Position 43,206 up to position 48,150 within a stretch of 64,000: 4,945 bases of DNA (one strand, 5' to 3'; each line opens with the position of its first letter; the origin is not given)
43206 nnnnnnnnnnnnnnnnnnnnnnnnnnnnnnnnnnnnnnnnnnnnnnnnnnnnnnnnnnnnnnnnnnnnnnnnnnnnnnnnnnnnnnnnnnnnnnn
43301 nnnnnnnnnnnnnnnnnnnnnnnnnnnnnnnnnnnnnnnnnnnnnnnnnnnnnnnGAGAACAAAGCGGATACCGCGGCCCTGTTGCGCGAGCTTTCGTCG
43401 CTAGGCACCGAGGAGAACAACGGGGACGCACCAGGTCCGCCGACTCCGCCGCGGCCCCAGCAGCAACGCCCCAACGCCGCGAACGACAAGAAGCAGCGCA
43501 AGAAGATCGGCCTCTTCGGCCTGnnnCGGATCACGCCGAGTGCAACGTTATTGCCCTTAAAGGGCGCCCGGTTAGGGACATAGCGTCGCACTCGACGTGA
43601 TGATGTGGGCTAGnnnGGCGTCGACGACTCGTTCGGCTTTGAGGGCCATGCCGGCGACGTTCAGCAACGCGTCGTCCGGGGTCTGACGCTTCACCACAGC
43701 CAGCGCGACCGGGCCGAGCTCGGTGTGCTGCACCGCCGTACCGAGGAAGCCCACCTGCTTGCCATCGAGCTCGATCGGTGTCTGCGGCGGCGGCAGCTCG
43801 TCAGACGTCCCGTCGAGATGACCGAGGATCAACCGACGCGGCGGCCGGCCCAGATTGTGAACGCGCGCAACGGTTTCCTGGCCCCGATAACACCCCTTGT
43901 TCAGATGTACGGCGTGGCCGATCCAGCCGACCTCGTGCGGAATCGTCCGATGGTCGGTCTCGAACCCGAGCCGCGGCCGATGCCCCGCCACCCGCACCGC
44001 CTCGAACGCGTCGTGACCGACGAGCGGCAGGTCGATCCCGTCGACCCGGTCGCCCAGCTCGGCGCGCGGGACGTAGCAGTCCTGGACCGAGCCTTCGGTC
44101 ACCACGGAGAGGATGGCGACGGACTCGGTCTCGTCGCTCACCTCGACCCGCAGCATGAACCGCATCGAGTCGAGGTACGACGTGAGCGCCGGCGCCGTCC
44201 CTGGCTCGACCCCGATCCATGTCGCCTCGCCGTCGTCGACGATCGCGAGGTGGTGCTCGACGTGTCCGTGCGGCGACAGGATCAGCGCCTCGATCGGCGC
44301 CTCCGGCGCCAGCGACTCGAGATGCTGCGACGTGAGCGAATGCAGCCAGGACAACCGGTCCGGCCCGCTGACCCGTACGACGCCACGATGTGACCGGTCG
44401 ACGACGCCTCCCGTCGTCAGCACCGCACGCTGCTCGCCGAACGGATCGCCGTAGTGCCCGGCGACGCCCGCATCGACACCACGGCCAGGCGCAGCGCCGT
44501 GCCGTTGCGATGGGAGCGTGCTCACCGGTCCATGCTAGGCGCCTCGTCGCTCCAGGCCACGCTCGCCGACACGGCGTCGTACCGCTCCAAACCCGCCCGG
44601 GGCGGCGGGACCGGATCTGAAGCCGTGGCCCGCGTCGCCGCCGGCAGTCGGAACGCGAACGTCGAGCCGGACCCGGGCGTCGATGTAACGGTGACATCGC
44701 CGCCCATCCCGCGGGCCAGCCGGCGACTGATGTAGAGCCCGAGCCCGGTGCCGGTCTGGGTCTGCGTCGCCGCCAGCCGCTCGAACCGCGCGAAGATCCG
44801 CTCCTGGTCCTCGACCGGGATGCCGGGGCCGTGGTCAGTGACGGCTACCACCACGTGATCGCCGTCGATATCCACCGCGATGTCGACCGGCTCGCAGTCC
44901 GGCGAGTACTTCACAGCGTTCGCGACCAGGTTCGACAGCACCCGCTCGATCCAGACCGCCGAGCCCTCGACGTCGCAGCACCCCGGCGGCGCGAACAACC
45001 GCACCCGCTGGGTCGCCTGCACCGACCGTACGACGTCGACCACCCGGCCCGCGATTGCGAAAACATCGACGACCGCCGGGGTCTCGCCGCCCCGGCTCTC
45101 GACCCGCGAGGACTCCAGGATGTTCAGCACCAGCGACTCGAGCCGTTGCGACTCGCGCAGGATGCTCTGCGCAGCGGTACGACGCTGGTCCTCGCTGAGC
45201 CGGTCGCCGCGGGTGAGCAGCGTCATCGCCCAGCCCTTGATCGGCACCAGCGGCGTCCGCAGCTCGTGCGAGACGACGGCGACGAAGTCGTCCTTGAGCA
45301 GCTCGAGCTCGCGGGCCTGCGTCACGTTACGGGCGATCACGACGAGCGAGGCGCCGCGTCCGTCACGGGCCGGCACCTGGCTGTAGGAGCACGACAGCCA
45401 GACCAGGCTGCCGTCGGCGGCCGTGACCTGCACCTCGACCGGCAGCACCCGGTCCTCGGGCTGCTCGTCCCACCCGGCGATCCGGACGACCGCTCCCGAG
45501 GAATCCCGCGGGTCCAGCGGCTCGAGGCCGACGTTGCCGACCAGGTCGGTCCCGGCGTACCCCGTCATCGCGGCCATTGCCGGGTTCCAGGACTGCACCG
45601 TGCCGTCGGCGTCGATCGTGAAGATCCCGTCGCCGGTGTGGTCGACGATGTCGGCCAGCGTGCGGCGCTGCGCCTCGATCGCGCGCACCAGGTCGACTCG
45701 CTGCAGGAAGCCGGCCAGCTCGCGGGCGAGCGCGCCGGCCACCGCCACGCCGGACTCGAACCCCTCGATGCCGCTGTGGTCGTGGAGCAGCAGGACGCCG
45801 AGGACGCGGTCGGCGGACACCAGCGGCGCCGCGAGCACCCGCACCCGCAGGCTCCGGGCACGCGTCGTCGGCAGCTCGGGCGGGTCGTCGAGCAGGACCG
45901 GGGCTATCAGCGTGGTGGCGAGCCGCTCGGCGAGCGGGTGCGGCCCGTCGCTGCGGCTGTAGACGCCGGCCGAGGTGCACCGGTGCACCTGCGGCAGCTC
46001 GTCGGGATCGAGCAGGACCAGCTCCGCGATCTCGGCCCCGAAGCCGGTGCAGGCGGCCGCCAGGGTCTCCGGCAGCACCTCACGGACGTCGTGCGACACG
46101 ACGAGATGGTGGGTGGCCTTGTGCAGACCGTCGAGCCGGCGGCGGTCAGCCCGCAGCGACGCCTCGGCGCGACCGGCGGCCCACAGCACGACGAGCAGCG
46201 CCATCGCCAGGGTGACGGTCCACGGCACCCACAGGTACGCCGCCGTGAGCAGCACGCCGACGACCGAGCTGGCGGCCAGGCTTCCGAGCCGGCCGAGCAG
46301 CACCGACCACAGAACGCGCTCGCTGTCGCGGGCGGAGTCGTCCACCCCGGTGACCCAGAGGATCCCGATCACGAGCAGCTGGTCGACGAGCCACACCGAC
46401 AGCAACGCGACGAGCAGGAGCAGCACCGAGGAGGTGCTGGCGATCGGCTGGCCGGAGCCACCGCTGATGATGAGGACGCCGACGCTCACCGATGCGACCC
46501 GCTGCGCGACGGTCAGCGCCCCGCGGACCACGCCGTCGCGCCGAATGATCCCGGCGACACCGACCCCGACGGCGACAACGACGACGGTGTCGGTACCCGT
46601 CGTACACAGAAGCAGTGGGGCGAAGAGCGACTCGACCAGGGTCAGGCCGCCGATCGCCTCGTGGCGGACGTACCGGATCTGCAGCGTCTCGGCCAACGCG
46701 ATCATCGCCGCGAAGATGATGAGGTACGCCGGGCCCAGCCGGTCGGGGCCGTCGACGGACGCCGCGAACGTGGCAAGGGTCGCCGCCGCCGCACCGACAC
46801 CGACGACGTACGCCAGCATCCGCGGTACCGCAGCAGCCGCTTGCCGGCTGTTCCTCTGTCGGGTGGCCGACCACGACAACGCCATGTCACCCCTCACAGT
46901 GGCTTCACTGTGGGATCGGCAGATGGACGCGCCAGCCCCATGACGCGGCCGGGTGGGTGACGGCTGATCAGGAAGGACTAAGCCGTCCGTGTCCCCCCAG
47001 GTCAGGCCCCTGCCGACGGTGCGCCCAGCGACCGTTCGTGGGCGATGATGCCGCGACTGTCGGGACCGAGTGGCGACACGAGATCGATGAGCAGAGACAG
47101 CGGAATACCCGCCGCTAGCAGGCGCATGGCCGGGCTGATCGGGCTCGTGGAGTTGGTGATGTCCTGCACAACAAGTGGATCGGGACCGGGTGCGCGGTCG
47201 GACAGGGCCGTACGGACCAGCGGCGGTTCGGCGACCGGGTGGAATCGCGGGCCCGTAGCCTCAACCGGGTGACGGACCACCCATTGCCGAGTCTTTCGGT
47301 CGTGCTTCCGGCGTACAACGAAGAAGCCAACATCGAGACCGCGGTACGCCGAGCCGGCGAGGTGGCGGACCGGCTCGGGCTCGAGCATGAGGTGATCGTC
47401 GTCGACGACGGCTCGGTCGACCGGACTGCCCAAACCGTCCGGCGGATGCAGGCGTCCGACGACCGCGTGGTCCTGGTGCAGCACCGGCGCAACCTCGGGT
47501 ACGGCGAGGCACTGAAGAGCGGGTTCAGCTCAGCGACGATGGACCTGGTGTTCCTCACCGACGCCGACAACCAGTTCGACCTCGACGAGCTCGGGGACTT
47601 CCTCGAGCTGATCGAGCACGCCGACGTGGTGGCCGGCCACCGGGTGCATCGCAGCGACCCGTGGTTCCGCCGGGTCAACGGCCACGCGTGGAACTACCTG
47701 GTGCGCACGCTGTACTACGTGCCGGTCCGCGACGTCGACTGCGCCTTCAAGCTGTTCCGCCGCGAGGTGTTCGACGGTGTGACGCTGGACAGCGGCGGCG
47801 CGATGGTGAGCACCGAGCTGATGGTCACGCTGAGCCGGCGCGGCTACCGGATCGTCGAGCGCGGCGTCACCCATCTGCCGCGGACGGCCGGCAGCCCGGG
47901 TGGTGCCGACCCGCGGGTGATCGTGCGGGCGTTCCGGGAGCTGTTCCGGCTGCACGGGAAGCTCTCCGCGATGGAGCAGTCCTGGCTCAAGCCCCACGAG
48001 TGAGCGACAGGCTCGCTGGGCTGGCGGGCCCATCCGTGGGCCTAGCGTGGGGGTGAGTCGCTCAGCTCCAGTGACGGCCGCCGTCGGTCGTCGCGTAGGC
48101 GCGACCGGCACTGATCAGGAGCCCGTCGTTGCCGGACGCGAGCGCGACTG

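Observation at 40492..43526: Roughly 1000-aa DUF4388 protein with about 45 copies of a 9-residue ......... repeat and a polyacidic then polybasic C-terminus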

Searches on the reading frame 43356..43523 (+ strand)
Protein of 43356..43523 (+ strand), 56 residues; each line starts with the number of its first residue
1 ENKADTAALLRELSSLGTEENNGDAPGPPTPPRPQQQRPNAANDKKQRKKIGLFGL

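Call 57: find_homologous_proteins(query=A4, max_evalue=0.01)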
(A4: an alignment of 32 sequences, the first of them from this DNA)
Query A4 (32 sequences) (56 aa, profile of the alignment): 164 proteins with E <= 0.01 among 1777 candidates; the best 120 are listed.
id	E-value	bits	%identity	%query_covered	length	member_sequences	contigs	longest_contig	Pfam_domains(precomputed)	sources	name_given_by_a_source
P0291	6.3e-19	86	46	96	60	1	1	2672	-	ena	-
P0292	7.5e-19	86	57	38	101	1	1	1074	-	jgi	-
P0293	4.6e-18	83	42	98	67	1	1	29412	-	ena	-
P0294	5.8e-18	83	72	32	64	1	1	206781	-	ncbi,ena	-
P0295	3.0e-17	81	62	38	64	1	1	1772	-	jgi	jgi:hypothetical protein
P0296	3.6e-17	81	65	91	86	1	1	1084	-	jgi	jgi:hypothetical protein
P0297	5.2e-17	80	47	95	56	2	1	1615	-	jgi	jgi:hypothetical protein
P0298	6.9e-17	80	65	30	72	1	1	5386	-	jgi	-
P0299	7.7e-17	80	59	91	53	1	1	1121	-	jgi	jgi:hypothetical protein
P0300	8.9e-17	79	71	30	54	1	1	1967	-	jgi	jgi:hypothetical protein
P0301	4.0e-16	77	47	98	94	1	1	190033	-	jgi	jgi:hypothetical protein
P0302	7.2e-16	76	67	43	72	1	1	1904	-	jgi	jgi:hypothetical protein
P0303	9.0e-16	76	51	91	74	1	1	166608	-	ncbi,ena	-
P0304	9.8e-16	76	44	98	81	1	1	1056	-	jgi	-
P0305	1.4e-15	76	93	27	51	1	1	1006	-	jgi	jgi:hypothetical protein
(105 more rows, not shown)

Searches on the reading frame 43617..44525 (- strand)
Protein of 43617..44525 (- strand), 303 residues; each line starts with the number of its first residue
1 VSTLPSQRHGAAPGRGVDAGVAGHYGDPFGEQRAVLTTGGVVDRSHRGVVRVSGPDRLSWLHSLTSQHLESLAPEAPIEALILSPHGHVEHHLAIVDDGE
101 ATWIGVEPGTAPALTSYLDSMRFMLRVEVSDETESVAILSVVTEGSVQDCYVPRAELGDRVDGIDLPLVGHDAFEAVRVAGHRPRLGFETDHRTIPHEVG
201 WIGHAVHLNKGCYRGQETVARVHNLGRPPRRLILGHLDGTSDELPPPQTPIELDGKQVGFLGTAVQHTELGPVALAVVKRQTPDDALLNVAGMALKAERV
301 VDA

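Call 53: search_protein_families(library=pfam, proteins=[window:43617-44525:-], max_evalue=0.001)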
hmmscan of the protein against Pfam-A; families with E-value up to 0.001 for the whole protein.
seq(303 aa): 1 family
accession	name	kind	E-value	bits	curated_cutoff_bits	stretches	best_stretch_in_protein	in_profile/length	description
PF01571.26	GCV_T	-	1.3e-18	67.6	25.6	1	22-141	21-143/255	Aminomethyltransferase folate-binding domain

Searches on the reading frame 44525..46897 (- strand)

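Call 53: search_protein_families(library=pfam, proteins=[window:44525-46897:-], max_evalue=0.001)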
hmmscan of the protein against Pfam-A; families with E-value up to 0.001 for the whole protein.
window:44525-46897:- (791 aa): 9 families
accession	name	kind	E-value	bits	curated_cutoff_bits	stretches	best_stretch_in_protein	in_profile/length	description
PF02518.31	HATPase_c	-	9.4e-32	110.2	26.4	1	647-754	3-110/111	Histidine kinase-, DNA gyrase B-, and HSP90-like ATPase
PF00512.31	HisKA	-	4.7e-14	52.6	26.9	1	535-601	2-65/66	His Kinase A (phospho-acceptor) domain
PF00989.32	PAS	-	4.6e-10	39.9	22.6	1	416-522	5-110/113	PAS fold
PF13426.13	PAS_9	-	1.1e-09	38.9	27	1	423-527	2-103/103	PAS domain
PF08448.16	PAS_4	-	2e-09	38.1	23.1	1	418-530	1-110/110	PAS fold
PF13188.13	PAS_8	-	1.8e-06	28.1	21.8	1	414-464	3-53/65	PAS domain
PF13581.12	HATPase_c_2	-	7.6e-06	26.4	27.4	1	657-729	39-110/127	Histidine kinase-like ATPase domain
PF13185.12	GAF_2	-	1.4e-05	25.8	28.6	1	268-395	1-132/136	GAF domain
PF13492.12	GAF_3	-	0.00042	21.2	27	0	273-399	4-128/129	GAF domain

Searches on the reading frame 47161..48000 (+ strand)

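Call 53: search_protein_families(library=pfam, proteins=[window:47161-48000:+], max_evalue=0.001)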
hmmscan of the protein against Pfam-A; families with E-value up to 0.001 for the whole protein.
seq(280 aa): 3 families
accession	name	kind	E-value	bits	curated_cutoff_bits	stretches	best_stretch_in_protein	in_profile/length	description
PF00535.33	Glycos_transf_2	-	2.3e-29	102.9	23.3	1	46-205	1-165/168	Glycosyl transferase family 2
PF10111.15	Glyco_tranf_2_2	-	3.1e-09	37.2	27.3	1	46-153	1-108/276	Glycosyltransferase like family 2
PF13641.12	Glyco_tranf_2_3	-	2.9e-07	31.2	27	1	43-156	1-116/230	Glycosyltransferase like family 2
